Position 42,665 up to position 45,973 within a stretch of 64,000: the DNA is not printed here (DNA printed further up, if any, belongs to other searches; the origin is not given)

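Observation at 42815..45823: Three-module outer-membrane protein: HExxH zinc-peptidase-like head, TolB/PD40 propeller, Omp85-like barrel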

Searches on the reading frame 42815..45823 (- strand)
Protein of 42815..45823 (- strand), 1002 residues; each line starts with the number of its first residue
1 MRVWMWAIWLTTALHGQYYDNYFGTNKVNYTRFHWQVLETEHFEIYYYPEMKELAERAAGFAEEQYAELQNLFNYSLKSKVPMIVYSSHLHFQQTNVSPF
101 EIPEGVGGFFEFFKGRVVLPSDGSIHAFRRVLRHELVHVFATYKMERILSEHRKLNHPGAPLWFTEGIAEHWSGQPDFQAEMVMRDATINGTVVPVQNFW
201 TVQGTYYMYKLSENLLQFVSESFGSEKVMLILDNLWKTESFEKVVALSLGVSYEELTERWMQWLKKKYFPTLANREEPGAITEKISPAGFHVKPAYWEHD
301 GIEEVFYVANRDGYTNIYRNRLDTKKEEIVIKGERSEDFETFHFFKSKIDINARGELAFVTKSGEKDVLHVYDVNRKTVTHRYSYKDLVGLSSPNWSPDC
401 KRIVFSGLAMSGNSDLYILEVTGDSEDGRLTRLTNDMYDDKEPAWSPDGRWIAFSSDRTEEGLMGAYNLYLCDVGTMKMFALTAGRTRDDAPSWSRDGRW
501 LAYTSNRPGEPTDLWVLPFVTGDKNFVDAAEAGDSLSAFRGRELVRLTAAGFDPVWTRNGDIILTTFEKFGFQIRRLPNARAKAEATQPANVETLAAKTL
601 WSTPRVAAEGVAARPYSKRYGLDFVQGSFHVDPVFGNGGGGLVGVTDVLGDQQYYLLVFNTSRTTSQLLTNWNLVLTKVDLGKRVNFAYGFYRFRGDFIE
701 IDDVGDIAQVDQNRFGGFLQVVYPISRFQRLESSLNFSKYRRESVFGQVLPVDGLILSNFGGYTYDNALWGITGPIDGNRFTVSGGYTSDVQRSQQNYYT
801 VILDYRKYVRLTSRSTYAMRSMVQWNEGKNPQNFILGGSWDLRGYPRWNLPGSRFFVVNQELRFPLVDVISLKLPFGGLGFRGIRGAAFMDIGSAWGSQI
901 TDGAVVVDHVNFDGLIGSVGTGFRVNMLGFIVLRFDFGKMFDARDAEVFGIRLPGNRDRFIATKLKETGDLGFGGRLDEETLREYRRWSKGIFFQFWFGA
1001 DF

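Call 3: search_protein_families(library=pfam, proteins=[window:42815-45823:-], max_evalue=1)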
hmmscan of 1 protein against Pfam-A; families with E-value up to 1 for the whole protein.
window:42815-45823:- (1002 aa): 9 families
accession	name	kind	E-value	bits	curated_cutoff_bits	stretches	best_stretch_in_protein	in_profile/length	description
PF07676.18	PD40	-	5.6e-21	74.4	20.9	2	430-469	1-36/38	WD40-like Beta Propeller Repeat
PF01103.29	Omp85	-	4.9e-11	43.1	24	1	677-945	27-310/325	Omp85 superfamily domain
PF13485.12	Peptidase_MA_2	-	5.9e-08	33.2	32.4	1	65-265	5-200/201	Peptidase MA superfamily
PF00930.27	DPPIV_N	-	8.5e-06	25.2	22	1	368-455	24-118/354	Dipeptidyl peptidase IV (DPP IV) N-terminal region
PF25174.1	Beta-prop_THOC3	-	0.0066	15.9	305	2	354-457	57-149/272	THOC3 beta-propeller domain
PF04450.18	BSP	-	0.086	13.1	23.8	1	126-172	100-134/207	Peptidase of plants and bacteria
PF08112.16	ATP-synt_E_2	-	0.15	12.8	25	1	312-330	10-28/56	ATP synthase epsilon subunit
PF12182.14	DUF3642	-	0.26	12.2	22.7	0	200-244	25-70/93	Bacterial lipoprotein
PF00400.38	WD40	-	0.32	12.1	27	0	444-459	18-34/39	WD domain, G-beta repeat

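Call 4: search_protein_families(library=ncbifam, proteins=[window:42815-45823:-], max_evalue=1)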
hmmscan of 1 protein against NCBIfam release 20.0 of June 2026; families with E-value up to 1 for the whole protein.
window:42815-45823:- (1002 aa): 8 families
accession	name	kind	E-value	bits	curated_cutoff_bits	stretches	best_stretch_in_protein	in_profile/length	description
TIGR02800.1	propeller_TolB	equivalog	3.8e-30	105.2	343.15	2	355-459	203-300/418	Tol-Pal system beta propeller repeat protein TolB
NF002183.0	PRK01029.1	equivalog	5.2e-16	58.7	405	1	288-521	184-404/429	Tol-Pal system protein TolB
NF033523.0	lasso_peptidase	equivalog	7.3e-10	38.2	400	2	480-524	81-124/638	Atxe2 family lasso peptide isopeptidase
NF047779.1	Omp85_fam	subfamily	1.6e-09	37.8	200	1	781-940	248-409/423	Omp85 family outer membrane protein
NF053518.1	DipepPtdsDpp5Prph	equivalog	2.1e-09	36.5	900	1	359-508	166-319/655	dipeptidyl-peptidase Dpp5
NF003124.0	PRK04043.1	equivalog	3.5e-05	22.8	428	2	288-342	276-329/419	Tol-Pal system protein TolB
NF033876.2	flagella_HExxH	equivalog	0.0002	21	205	1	128-203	129-196/384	flagellinolysin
NF053607.1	CHU_0125_OmpA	equivalog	0.023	13.2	620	1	427-471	263-305/639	CHU_0125 family OmpA-like outer membrane integrity protein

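Call 5: search_solved_structures(query=window:42815-45823:-, max_evalue=1, show_alignments=2)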
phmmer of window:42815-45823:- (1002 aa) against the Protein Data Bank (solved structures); distinct sequences matched with E-value up to 1: 16.
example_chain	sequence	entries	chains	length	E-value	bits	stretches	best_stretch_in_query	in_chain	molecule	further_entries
7mx5_A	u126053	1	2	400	1.3e-12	49.7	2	356-535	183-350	Tol-Pal system protein TolB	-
4r40_A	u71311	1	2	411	1.9e-12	49.2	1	372-512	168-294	Protein TolB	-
4pwz_A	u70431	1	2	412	1.9e-12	49.2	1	372-512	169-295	Protein TolB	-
6pnv_A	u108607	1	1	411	2.9e-11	45.3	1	372-512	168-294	Tol-Pal system protein TolB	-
1crz_A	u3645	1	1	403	1.1e-10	43.3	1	372-512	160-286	TOLB PROTEIN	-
2hqs_A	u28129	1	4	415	1.2e-10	43.2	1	372-512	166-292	Protein tolB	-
2w8b_B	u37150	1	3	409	1.2e-10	43.2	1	372-512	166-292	PROTEIN TOLB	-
2w8b_A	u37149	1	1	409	1.2e-10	43.2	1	372-512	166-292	PROTEIN TOLB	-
3iax_A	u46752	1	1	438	1.4e-10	43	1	372-512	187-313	Protein tolB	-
1c5k_A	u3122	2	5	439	1.4e-10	43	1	372-512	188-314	PROTEIN (TOLB PROTEIN) | PROTEIN TOLB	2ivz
4jml_A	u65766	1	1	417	1.6e-10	42.8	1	372-512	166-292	Protein TolB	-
7nst_E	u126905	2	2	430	1.8e-10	42.6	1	372-512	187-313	Tol-Pal system protein TolB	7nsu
2ojh_A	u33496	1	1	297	1.8e-09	39.3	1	397-515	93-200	Uncharacterized protein Atu1656/AGR_C_3050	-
5yzm_A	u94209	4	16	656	0.00025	22.3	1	390-458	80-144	Acyl-peptide hydrolase, putative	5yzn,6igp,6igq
5yzo_A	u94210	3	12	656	0.00025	22.3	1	390-458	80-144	Acyl-peptide hydrolase, putative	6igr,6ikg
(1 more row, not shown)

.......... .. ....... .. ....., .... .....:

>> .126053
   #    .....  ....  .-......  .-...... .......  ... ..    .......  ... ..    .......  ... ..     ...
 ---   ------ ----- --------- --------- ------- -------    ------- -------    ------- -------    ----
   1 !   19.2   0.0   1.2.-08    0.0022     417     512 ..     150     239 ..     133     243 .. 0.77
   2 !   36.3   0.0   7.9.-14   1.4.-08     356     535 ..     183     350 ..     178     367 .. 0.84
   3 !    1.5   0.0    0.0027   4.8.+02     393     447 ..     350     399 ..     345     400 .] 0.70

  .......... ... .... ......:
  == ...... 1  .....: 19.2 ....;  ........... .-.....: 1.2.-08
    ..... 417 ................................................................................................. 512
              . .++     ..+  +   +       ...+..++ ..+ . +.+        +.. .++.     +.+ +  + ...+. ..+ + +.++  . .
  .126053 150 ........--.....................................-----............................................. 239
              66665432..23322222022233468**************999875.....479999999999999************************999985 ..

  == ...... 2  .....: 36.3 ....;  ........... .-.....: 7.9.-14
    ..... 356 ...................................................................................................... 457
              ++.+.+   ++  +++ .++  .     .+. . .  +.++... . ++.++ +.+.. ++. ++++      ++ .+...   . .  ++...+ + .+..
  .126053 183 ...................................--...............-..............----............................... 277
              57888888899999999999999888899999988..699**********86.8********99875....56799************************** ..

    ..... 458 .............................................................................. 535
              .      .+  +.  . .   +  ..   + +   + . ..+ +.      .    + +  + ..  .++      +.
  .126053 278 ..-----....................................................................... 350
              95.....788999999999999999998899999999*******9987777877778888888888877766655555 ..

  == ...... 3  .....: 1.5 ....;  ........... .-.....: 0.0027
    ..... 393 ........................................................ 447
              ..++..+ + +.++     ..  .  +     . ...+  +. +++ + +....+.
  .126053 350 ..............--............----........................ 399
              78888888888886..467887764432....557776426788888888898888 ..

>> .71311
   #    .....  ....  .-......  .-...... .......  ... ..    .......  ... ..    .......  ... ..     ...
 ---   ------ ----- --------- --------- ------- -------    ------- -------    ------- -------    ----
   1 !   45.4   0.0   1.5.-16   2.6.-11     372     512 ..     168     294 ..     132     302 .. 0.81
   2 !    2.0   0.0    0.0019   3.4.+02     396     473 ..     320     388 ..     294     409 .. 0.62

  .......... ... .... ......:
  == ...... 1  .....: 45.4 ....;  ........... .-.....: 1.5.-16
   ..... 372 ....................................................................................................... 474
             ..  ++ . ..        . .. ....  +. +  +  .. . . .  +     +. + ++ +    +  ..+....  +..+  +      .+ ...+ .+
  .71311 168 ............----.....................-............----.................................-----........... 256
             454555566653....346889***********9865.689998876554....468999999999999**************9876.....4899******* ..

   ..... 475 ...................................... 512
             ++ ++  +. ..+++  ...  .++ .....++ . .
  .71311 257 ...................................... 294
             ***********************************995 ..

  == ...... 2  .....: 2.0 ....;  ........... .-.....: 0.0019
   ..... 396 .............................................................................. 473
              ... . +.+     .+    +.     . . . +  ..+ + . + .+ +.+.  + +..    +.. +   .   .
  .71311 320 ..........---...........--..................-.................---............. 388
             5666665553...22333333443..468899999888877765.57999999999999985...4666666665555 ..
